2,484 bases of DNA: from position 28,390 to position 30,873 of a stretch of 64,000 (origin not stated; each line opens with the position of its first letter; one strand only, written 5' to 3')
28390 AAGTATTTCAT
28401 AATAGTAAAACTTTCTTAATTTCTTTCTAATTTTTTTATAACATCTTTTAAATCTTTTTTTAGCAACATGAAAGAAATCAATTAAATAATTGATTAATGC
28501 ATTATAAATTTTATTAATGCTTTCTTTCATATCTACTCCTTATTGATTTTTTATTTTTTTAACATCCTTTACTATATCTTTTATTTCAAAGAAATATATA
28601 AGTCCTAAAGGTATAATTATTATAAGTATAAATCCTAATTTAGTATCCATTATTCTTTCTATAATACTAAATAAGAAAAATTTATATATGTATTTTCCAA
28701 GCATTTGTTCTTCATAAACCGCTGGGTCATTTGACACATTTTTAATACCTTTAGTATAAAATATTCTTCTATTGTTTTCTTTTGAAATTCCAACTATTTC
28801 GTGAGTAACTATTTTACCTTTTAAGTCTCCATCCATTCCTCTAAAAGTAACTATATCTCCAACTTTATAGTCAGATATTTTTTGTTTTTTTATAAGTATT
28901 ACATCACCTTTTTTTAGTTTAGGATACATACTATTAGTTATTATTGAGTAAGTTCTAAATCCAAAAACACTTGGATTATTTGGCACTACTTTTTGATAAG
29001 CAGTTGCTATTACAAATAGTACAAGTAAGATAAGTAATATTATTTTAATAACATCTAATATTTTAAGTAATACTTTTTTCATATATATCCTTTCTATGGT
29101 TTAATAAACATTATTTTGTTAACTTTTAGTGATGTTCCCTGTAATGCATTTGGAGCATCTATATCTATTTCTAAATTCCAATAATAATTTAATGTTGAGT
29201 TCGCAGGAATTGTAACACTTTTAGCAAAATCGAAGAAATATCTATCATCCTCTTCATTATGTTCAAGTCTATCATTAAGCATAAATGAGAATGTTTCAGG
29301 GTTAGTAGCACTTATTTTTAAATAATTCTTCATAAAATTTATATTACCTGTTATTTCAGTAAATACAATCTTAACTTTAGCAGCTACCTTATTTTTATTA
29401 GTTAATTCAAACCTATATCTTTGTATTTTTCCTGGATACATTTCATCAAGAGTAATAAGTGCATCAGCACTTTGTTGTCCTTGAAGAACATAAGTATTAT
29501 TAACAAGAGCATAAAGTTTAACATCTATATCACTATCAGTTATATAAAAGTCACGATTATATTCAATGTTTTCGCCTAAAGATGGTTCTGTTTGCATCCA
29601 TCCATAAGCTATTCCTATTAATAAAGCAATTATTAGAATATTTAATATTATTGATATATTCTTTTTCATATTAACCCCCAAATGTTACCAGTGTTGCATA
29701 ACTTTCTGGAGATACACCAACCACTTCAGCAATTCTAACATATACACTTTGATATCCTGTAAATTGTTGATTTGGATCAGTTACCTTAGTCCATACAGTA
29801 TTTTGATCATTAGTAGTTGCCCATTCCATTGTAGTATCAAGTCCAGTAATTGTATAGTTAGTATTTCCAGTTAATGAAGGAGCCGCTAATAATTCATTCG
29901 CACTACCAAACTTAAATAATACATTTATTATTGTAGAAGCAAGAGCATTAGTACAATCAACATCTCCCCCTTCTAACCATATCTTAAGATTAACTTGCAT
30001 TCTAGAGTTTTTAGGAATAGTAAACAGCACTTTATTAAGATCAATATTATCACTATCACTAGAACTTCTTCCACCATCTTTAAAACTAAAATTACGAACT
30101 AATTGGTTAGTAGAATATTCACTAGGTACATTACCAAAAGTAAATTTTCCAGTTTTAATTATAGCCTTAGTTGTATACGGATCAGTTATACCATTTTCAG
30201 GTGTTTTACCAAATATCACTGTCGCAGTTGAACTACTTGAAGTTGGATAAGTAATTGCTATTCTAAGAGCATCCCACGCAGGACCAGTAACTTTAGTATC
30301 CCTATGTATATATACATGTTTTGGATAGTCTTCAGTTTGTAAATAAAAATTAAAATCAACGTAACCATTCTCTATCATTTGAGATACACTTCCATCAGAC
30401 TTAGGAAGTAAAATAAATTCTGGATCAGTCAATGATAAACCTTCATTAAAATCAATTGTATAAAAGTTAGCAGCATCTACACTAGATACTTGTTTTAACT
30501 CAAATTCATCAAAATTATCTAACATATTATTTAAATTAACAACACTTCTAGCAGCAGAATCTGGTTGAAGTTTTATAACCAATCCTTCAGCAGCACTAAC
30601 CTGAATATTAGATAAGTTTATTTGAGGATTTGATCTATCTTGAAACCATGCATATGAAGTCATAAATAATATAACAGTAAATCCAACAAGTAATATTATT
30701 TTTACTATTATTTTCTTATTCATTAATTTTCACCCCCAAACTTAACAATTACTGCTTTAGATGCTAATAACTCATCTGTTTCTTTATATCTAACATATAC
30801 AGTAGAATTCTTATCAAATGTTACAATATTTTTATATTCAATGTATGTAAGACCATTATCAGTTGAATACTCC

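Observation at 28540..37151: Expanded SipW/TasA-like fibre locus: two SipW paralogs, five family-1 paralogs and a giant LRR protein, all with A-W-F-type signals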

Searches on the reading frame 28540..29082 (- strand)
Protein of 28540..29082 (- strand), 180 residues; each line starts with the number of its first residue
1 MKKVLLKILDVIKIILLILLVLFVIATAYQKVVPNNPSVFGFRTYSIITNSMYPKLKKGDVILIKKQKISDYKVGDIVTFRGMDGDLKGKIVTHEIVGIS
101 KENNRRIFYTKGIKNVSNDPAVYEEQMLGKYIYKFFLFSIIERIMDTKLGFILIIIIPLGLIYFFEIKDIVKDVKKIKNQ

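Call 3: search_protein_families(library=pfam, proteins=[window:28540-29082:-], max_evalue=0.1)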
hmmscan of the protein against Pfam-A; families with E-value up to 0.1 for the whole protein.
window:28540-29082:- (180 aa): 3 families
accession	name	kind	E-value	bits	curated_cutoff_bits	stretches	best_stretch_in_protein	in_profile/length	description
PF10502.14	Peptidase_S26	-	3.6e-06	27.5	22.9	1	37-84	18-67/168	Signal peptidase, peptidase S26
PF00717.28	Peptidase_S24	-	0.0029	17.7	23.3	1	50-81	43-72/116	Peptidase S24-like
PF24144.1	Phage_tudor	-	0.028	14.8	27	1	53-111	3-58/90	Phage tudor domain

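Call 4: search_protein_families(library=ncbifam, proteins=[window:28540-29082:-], max_evalue=0.1)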
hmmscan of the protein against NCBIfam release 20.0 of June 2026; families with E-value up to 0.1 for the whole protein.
window:28540-29082:- (180 aa): 4 families
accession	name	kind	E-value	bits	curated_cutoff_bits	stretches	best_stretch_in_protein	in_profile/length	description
TIGR02228.1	sigpep_I_arch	equivalog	6.4e-27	94.4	51.85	1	7-165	2-153/158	signal peptidase I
NF046067.1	SigPepSipWBacil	equivalog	2.1e-21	76.3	190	1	7-179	6-174/189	signal peptidase I SipW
TIGR02227.1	sigpep_I_bact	equivalog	4.9e-08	33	47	1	39-100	17-78/162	signal peptidase I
TIGR02754.1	sod_Ni_protease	equivalog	0.042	14.3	63.25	1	50-79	6-37/90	nickel-type superoxide dismutase maturation protease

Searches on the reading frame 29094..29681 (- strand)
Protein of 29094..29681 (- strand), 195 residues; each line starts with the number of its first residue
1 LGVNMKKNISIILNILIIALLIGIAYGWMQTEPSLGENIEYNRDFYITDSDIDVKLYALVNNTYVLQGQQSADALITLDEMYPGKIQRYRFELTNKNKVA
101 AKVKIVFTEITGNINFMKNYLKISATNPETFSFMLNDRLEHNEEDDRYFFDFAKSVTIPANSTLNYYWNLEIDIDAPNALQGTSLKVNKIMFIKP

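Call 3: search_protein_families(library=pfam, proteins=[window:29094-29681:-], max_evalue=0.1)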
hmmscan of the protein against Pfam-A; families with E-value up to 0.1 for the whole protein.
window:29094-29681:- (195 aa): 1 family
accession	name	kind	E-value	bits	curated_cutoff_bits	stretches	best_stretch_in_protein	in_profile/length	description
PF22074.2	Cep192_D5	-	0.091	12.7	27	0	69-124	6-62/178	Cep192 domain 5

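Call 4: search_protein_families(library=ncbifam, proteins=[window:29094-29681:-], max_evalue=0.1)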
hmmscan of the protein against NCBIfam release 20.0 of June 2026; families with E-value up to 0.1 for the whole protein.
window:29094-29681:- (195 aa): 0 families

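Call 49: find_homologous_proteins(query=window:29094-29681:-, max_evalue=0.01)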
Query window:29094-29681:- (195 aa): 124 proteins with E <= 0.01 among 278 candidates; the best 120 are listed.
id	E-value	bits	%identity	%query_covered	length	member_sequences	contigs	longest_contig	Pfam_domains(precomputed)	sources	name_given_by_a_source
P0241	7.1e-118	409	98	98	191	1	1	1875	-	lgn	-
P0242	1.8e-116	404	97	98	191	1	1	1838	-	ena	-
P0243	2.1e-112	391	93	98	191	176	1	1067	-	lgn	-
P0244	9.9e-111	386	92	98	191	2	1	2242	-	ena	-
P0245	4.2e-110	384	92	98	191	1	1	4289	-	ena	-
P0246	6.2e-110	383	90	98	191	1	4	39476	-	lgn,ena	-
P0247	6.7e-110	383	90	98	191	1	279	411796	-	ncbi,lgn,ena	-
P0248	1.1e-109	382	90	98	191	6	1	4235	-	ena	-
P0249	1.1e-109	382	89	98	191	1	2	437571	-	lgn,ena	-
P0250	1.2e-109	382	90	98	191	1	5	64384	-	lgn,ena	-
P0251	1.2e-109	382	89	98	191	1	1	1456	-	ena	-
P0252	1.5e-109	382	89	98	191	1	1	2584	-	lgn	-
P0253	1.9e-109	382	91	98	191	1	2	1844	-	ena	-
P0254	1.9e-109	382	89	98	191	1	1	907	-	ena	-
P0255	3.0e-109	381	89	98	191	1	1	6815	-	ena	-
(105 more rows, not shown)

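Call 57: predict_structure(alignment_id=A3)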
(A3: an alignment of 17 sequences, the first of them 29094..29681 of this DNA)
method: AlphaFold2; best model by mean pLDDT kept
length: 195 residues; sequences in the alignment: 17
mean_pLDDT: 78.1   pTM: 0.66
mean pLDDT of the five models: 78.1, 77.4, 77.0, 76.8, 76.3
residues with pLDDT >= 90: 44; 70-90: 106; 50-70: 22; < 50: 23
segments of 3 or more residues with pLDDT < 50: 28-48
pLDDT, mean of each block of 10 residues (from residue 1): 60 79 57 33 47 84 76 76 89 89 87 89 91 93 84 84 92 88 85 78
secondary structure, 60 per line:
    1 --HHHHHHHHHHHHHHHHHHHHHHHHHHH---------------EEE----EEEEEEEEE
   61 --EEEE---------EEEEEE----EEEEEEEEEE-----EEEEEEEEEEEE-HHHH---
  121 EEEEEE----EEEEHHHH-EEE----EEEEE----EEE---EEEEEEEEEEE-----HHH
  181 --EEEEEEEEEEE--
elements in order: H3-29 E45-47 E52-60 E63-66 E76-81 E86-95 E101-112 H114-117 E121-126 E131-134 H135-138 E140-142 E147-151 E156-158 E162-172 E183-193

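Call 61: search_protein_representatives(alignment_id=A3)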
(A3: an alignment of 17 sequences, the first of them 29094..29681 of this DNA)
Query: 17 sequences, 192 profile positions. Proteins with E-value up to 0.001 (for the whole library): 74; up to 1e-10: 42; up to 1e-30: 18. The best 74 are listed.
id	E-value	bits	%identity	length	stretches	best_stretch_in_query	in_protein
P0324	1.0e-97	342.0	-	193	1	2-192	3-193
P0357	3.1e-58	213.2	-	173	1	1-148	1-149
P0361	2.0e-56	207.3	-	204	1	2-191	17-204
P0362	1.2e-49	185.2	-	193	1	3-189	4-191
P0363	1.3e-49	185.1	-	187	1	1-190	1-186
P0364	4.7e-49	183.2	-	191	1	3-191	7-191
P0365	7.3e-45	169.6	-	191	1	4-191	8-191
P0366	3.5e-43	164.1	-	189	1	2-191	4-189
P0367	5.9e-39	150.3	-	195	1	3-191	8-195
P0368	9.4e-39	149.6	-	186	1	1-191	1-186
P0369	1.7e-38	148.8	-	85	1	2-84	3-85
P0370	2.7e-38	148.2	-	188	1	2-190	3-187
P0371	1.0e-36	143.0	-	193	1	4-189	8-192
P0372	4.7e-35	137.6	-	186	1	2-191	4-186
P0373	1.3e-32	129.6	-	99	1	14-107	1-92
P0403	2.8e-09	53.5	-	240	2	3-115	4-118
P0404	1.1e-08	51.6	-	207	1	1-186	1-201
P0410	7.9e-08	48.8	-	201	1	10-188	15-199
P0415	6.5e-07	45.8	-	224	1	9-187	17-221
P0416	8.5e-07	45.4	-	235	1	6-188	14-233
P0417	1.4e-06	44.7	-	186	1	18-186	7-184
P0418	1.5e-06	44.6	-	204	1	3-178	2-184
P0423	1.3e-05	41.5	-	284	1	4-183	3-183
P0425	3.1e-05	40.3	-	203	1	7-184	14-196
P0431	4.4e-04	36.5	-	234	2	9-108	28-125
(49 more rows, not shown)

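Call 63: search_protein_families(library=ncbifam, alignment_id=A5, max_evalue=0.1)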
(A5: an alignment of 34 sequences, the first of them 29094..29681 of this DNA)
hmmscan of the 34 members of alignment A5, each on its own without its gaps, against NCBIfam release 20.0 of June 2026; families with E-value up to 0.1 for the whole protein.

A. member 1, window:29094-29681:- (195 aa): 0 families

B. families by the number of members that match (of 34 scanned): 17 families
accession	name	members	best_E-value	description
NF005518.0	PRK07143.1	1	0.00012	hypothetical protein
TIGR04088.1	cognate_SipW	1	0.00087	SipW-dependent-type signal peptide-containing protein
NF045937.1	MSC_0624_12TM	1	0.003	MSC_0624 family F1-like ATPase-associated membrane protein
NF007392.0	PRK09918.1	1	0.0071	fimbria/pilus chaperone family protein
NF007279.0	PRK09738.1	1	0.0093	type I toxin-antitoxin system Hok family toxin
NF006773.0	PRK09290.2-2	1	0.014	allantoate amidohydrolase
NF005607.0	PRK07353.1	1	0.017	F0F1 ATP synthase subunit B'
NF008366.0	PRK11162.1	1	0.017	murein transglycosylase A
NF010568.0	PRK13961.1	1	0.018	phosphoribosylaminoimidazolesuccinocarboxamide synthase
NF050120.1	bc1_QcrB_actin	1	0.022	cytochrome bc1 complex cytochrome b subunit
NF003578.0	PRK05248.2-3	1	0.026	hypothetical protein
TIGR01174.1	ftsA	1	0.035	cell division protein FtsA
NF047614.1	LIC11469_fam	1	0.081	LIC11469 family lipoprotein adhesin Lsa20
NF038282.1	LapC_YejM_PbgA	1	0.085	LPS biosynthesis-modulating metalloenzyme YejM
NF033799.1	inhib_PhrA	1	0.092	PhrA family phosphatase inhibitor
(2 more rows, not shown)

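Call 64: search_protein_families(library=pfam, alignment_id=A5, max_evalue=0.1)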
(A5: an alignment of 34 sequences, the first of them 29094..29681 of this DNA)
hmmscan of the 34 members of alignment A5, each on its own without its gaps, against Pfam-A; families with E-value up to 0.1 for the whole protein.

A. member 1, window:29094-29681:- (195 aa): 1 family
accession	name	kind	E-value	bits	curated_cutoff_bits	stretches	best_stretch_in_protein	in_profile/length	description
PF22074.2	Cep192_D5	-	0.091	12.7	27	0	69-124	6-62/178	Cep192 domain 5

B. families by the number of members that match (of 34 scanned): 10 families
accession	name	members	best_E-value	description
PF12389.13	Peptidase_M73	3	5.1e-06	Camelysin metallo-endopeptidase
PF20130.4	DUF6520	2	0.034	Family of unknown function (DUF6520)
PF11513.13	TA0956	1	0.009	Thermoplasma acidophilum protein TA0956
PF13800.11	Sigma_reg_N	1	0.034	Sigma factor regulator N-terminal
PF05753.20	TRAP_beta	1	0.043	Translocon-associated protein beta (TRAPB)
PF13828.11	DUF4190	1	0.053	Domain of unknown function (DUF4190)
PF23196.1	NOMO_6th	1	0.076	NOMO sixth transthyretin-like domain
PF01052.25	FliMN_C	1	0.077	Type III flagellar switch regulator (C-ring) FliN C-term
PF22074.2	Cep192_D5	1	0.091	Cep192 domain 5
PF05108.18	T7SS_ESX1_EccB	1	0.096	Type VII secretion system ESX-1, transport TM domain B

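Call 65: search_protein_families(library=pfam, proteins=[P0423, P0404, P0410, P0415, P0417, P0418, P0425, P0431, P0403, P0416], max_evalue=0.1)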
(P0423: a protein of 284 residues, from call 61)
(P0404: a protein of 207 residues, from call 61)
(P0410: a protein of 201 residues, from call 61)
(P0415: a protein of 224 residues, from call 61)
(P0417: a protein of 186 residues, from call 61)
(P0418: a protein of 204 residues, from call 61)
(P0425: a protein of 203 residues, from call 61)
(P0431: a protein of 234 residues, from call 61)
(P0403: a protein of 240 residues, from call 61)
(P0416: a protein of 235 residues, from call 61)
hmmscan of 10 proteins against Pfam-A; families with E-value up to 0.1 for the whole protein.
P0423 (284 aa): 2 families
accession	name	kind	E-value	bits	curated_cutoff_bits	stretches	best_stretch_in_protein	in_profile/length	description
PF12389.13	Peptidase_M73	-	5.1e-06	26.9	22.5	1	7-102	7-81/196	Camelysin metallo-endopeptidase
PF01052.25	FliMN_C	-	0.077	13.4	23.8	0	76-105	24-53/73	Type III flagellar switch regulator (C-ring) FliN C-term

P0404 (207 aa): 1 family
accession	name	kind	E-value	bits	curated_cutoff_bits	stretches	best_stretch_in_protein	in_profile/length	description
PF13828.11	DUF4190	-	0.053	13.7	35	1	6-37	5-37/62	Domain of unknown function (DUF4190)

P0410 (201 aa): 0 families

P0415 (224 aa): 0 families

P0417 (186 aa): 0 families

P0418 (204 aa): 0 families

P0425 (203 aa): 0 families

P0431 (234 aa): 1 family
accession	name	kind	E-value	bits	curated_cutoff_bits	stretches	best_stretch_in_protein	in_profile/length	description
PF12389.13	Peptidase_M73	-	0.02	15.2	22.5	0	91-227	55-184/196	Camelysin metallo-endopeptidase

P0403 (240 aa): 0 families

P0416 (235 aa): 1 family
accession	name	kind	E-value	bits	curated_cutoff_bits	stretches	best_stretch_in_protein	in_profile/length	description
PF13800.11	Sigma_reg_N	-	0.034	14.8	26.3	0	4-47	8-52/91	Sigma factor regulator N-terminal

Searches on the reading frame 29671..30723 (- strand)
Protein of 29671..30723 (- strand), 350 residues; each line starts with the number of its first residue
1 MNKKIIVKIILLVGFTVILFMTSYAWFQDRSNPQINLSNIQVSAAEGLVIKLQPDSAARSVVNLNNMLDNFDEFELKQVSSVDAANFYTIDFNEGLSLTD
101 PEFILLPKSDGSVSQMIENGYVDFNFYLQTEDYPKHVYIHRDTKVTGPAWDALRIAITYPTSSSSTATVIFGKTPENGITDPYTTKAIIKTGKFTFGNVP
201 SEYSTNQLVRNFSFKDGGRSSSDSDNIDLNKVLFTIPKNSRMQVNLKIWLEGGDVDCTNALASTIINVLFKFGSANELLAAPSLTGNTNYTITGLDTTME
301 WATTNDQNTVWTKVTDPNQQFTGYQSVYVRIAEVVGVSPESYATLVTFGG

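Call 3: search_protein_families(library=pfam, proteins=[window:29671-30723:-], max_evalue=0.1)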
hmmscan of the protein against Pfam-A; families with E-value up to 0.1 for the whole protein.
window:29671-30723:- (350 aa): 0 families

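Call 4: search_protein_families(library=ncbifam, proteins=[window:29671-30723:-], max_evalue=0.1)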
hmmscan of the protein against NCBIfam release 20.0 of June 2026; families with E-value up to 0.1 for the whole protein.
window:29671-30723:- (350 aa): 0 families

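Call 8: search_solved_structures(query=window:29671-30723:-, max_evalue=10)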
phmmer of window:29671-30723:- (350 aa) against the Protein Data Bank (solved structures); distinct sequences matched with E-value up to 10: 1.
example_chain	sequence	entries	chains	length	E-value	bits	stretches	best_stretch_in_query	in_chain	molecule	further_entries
1r1p_A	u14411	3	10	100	1.1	11.5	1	92-151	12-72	GRB2-related adaptor protein 2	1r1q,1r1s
